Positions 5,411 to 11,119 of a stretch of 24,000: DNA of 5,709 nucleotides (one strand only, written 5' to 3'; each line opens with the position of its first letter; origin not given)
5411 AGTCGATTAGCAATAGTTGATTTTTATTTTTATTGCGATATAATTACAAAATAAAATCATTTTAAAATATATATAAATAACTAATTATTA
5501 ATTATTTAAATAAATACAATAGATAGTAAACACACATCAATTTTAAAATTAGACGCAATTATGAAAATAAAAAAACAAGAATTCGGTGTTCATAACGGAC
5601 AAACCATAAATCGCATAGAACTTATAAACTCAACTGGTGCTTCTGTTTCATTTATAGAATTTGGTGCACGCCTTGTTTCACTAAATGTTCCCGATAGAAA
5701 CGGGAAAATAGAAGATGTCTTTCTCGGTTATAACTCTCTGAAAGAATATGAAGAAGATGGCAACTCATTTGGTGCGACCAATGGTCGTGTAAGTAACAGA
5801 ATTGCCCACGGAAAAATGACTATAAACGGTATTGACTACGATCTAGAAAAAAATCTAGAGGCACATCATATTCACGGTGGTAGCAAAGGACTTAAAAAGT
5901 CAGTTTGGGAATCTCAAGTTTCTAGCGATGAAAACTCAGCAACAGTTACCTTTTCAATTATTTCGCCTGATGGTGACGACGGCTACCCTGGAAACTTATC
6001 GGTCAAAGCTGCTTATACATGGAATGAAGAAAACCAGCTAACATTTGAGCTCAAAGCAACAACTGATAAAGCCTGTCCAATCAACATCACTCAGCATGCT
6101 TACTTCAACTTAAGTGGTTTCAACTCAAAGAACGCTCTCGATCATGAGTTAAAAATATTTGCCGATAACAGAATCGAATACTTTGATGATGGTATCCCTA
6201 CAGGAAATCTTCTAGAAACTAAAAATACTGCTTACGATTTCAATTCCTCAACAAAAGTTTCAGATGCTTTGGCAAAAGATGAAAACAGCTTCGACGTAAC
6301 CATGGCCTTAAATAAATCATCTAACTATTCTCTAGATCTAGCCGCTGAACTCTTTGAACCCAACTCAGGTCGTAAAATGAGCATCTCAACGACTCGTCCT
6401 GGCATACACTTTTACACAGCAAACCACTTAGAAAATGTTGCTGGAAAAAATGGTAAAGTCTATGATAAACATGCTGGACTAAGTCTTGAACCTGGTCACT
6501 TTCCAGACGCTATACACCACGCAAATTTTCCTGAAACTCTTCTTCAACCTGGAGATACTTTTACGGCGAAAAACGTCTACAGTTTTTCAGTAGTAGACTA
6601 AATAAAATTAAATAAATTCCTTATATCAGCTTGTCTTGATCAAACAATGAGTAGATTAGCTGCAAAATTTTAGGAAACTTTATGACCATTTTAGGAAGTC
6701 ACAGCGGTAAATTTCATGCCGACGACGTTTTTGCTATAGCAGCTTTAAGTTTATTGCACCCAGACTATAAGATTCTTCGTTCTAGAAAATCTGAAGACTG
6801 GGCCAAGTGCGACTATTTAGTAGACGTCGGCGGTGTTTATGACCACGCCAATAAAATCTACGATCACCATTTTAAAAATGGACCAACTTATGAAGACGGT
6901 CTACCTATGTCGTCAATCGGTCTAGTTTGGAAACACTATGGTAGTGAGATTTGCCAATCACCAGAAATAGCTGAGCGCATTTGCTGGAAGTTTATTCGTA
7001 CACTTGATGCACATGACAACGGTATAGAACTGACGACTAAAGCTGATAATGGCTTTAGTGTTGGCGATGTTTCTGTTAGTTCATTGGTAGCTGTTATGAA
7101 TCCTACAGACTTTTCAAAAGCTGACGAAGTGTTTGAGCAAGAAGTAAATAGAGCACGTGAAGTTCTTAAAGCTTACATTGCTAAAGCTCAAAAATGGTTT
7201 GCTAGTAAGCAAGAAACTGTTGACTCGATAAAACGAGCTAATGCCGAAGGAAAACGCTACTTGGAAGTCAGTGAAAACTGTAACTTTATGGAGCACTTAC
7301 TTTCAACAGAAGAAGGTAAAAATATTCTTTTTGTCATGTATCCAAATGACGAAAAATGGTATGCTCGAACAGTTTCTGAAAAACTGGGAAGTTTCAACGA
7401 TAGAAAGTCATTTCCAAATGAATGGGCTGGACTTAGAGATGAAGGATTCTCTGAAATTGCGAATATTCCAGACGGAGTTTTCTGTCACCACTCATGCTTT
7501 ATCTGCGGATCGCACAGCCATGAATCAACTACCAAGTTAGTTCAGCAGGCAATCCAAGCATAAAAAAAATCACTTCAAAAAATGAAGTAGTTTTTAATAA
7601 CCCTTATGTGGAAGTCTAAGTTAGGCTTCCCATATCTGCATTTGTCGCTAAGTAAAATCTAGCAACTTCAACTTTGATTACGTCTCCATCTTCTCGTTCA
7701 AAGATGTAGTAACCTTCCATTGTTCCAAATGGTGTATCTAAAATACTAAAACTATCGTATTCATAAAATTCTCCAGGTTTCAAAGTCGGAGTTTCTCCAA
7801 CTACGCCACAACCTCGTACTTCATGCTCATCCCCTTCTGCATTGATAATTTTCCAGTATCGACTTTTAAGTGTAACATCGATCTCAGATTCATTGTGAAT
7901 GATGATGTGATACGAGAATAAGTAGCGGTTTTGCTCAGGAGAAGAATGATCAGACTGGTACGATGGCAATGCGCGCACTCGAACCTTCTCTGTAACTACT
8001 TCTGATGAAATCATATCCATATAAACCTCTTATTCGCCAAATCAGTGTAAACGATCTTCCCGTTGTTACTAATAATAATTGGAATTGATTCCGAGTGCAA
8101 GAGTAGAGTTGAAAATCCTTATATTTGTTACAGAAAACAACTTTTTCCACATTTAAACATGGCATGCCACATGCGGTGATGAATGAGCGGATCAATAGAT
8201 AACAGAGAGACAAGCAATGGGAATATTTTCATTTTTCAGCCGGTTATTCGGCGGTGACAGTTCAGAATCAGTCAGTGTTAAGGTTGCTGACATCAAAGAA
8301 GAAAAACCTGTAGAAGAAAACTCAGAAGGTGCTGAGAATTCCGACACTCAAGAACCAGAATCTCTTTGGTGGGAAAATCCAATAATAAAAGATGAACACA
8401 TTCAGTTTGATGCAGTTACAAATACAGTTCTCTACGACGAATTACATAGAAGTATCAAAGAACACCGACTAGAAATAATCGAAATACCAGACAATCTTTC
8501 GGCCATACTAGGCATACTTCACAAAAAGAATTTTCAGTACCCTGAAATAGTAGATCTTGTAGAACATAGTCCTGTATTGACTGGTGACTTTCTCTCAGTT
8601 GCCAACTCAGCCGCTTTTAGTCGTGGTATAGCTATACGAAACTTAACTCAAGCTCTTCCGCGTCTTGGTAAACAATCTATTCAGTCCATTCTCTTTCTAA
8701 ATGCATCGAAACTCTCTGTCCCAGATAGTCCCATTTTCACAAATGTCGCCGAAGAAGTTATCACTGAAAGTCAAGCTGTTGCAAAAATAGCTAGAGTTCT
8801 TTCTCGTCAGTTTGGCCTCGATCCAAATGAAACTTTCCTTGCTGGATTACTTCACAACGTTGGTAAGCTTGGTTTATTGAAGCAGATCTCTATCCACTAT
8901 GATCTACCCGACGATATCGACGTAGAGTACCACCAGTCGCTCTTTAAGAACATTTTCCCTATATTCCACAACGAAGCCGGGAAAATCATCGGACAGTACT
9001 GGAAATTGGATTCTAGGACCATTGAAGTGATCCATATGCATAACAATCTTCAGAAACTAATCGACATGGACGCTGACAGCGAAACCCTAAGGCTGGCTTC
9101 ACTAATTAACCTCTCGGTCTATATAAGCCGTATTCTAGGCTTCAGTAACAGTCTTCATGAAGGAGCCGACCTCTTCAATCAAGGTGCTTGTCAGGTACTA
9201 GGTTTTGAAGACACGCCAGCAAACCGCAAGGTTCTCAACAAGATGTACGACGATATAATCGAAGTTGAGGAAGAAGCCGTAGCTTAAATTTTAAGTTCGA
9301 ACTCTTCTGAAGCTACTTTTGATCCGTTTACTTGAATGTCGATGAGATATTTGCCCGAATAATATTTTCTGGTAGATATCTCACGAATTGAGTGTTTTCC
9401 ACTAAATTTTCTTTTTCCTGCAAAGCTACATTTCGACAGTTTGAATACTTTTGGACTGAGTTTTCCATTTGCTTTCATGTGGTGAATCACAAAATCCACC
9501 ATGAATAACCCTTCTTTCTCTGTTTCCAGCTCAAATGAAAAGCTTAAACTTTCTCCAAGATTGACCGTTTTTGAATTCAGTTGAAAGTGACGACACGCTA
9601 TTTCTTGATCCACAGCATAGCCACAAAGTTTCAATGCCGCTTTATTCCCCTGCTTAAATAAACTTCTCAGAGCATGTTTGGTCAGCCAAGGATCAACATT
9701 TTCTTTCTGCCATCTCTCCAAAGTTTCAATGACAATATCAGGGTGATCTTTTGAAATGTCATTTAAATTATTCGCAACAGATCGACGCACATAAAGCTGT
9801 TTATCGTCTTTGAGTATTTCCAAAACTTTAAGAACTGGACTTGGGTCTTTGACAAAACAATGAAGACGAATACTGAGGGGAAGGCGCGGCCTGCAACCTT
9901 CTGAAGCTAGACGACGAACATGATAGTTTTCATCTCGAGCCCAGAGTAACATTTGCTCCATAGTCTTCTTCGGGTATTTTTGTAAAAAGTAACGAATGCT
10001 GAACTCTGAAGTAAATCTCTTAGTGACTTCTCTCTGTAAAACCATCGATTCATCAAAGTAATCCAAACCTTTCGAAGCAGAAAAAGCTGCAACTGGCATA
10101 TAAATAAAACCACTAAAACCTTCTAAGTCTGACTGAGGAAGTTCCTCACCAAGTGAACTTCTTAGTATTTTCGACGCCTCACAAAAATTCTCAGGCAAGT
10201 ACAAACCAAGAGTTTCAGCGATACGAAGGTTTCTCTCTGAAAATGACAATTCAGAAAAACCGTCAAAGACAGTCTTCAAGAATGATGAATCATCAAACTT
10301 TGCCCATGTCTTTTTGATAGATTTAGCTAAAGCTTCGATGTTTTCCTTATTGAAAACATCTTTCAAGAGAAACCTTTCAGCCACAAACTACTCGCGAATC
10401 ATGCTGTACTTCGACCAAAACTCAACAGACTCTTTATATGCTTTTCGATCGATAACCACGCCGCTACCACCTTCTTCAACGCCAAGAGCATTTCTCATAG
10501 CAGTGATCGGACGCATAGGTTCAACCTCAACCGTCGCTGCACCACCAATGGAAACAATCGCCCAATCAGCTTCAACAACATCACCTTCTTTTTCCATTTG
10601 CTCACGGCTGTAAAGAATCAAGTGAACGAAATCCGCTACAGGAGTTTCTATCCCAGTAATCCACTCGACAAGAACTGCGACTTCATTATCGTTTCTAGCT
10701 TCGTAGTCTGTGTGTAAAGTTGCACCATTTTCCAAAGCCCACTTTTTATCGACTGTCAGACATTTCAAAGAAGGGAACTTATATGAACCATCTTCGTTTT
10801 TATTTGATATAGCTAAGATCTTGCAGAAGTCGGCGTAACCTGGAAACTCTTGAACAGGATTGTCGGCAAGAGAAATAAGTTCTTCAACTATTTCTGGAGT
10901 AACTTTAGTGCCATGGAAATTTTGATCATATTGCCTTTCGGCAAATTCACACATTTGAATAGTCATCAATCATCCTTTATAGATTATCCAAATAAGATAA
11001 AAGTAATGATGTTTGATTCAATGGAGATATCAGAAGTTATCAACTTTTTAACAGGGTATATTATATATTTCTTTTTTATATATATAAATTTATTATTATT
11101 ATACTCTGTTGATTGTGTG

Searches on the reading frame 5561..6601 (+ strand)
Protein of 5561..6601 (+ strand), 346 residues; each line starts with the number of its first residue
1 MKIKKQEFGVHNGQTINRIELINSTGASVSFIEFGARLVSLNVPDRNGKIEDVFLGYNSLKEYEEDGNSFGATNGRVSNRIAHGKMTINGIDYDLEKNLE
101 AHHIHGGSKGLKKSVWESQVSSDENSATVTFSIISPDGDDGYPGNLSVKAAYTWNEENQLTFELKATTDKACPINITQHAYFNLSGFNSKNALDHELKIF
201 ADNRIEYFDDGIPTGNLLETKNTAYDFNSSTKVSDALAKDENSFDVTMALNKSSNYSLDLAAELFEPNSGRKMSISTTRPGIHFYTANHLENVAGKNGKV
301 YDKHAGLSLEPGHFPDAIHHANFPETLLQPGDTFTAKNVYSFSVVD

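Call 6: search_protein_families(library=pfam, proteins=[window:5561-6601:+], max_evalue=0.001)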
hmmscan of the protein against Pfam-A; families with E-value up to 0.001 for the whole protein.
window:5561-6601:+ (346 aa): 1 family
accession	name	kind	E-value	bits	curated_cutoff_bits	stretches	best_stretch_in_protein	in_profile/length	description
PF01263.26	Aldose_epim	-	4.2e-78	263.2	27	1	18-340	2-298/299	Aldose 1-epimerase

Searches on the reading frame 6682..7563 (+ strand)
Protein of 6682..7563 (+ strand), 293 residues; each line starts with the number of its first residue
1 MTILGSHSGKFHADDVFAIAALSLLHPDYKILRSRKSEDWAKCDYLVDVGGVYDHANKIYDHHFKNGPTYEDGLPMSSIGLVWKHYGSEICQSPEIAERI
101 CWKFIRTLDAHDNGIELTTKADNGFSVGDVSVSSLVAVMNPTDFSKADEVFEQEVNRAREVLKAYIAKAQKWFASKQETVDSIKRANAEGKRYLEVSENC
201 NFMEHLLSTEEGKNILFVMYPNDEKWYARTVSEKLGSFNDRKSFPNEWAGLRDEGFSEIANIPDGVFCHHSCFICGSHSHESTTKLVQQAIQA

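Call 6: search_protein_families(library=pfam, proteins=[window:6682-7563:+], max_evalue=0.001)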
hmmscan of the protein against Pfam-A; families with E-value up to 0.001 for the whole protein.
window:6682-7563:+ (293 aa): 1 family
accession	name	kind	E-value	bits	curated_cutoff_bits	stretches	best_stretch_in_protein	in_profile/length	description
PF03690.18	MYG1_exonuc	-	1.6e-70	238.7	22.1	1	4-291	2-318/318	Uncharacterised protein family (UPF0160)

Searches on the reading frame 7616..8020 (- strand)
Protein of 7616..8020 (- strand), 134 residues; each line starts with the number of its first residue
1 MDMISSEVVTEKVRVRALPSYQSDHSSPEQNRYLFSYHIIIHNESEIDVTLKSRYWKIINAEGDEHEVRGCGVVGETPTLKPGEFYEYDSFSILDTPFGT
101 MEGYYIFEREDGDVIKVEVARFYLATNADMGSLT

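Call 6: search_protein_families(library=pfam, proteins=[window:7616-8020:-], max_evalue=0.001)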
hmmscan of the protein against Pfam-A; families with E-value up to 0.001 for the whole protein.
window:7616-8020:- (134 aa): 1 family
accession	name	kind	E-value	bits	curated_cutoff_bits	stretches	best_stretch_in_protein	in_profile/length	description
PF04379.20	DUF525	-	5e-30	104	27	1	24-108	2-86/87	ApaG domain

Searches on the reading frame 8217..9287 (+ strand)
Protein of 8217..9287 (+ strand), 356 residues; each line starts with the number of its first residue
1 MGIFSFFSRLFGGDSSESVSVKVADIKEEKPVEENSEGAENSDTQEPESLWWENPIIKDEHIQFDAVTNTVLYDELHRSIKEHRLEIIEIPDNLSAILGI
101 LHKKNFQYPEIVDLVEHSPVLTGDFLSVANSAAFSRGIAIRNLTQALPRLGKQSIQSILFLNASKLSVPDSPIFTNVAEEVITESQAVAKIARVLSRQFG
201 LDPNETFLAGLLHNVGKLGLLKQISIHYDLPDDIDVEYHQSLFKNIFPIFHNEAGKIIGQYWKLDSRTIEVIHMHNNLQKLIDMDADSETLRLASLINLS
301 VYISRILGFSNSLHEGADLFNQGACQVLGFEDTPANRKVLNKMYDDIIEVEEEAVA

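Call 6: search_protein_families(library=pfam, proteins=[window:8217-9287:+], max_evalue=0.001)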
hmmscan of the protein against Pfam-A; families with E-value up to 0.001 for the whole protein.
window:8217-9287:+ (356 aa): 2 families
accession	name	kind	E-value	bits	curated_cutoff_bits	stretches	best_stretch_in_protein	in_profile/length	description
PF08668.18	HDOD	-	1.7e-28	99.9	22.9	1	89-277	3-195/196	HDOD domain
PF01966.28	HD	-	0.0001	23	22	1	185-219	5-40/116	HD domain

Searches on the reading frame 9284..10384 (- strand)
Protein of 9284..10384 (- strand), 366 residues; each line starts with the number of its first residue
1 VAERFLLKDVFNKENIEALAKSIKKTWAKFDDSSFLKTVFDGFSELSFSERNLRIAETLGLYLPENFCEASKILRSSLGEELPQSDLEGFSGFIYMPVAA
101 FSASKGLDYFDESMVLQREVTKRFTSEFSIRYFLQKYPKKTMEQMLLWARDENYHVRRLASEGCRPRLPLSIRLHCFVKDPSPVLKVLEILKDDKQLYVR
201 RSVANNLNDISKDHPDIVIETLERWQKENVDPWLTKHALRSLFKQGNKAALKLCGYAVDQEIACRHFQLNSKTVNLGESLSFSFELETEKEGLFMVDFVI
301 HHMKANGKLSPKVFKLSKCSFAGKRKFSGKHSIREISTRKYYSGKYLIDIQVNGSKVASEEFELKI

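Call 6: search_protein_families(library=pfam, proteins=[window:9284-10384:-], max_evalue=0.001)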
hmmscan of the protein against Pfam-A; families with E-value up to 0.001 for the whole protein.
window:9284-10384:- (366 aa): 1 family
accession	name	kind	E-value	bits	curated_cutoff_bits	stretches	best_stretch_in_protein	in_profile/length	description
PF08713.17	DNA_alkylation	-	5.2e-07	30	21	1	132-242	113-213/213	DNA alkylation repair enzyme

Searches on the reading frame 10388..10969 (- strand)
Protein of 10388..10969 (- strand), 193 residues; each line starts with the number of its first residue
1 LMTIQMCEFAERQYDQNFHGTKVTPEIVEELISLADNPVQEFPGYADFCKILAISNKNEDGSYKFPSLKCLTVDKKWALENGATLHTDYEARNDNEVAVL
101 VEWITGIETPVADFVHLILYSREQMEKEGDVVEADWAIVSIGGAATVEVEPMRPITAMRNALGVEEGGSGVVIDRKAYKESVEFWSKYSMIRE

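Call 6: search_protein_families(library=pfam, proteins=[window:10388-10969:-], max_evalue=0.001)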
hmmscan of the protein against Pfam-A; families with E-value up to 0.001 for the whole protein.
window:10388-10969:- (193 aa): 1 family
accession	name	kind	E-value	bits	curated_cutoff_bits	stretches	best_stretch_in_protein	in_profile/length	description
PF11539.13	DUF3228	-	9.1e-42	143.3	25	1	5-190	2-193/194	Protein of unknown function (DUF3228)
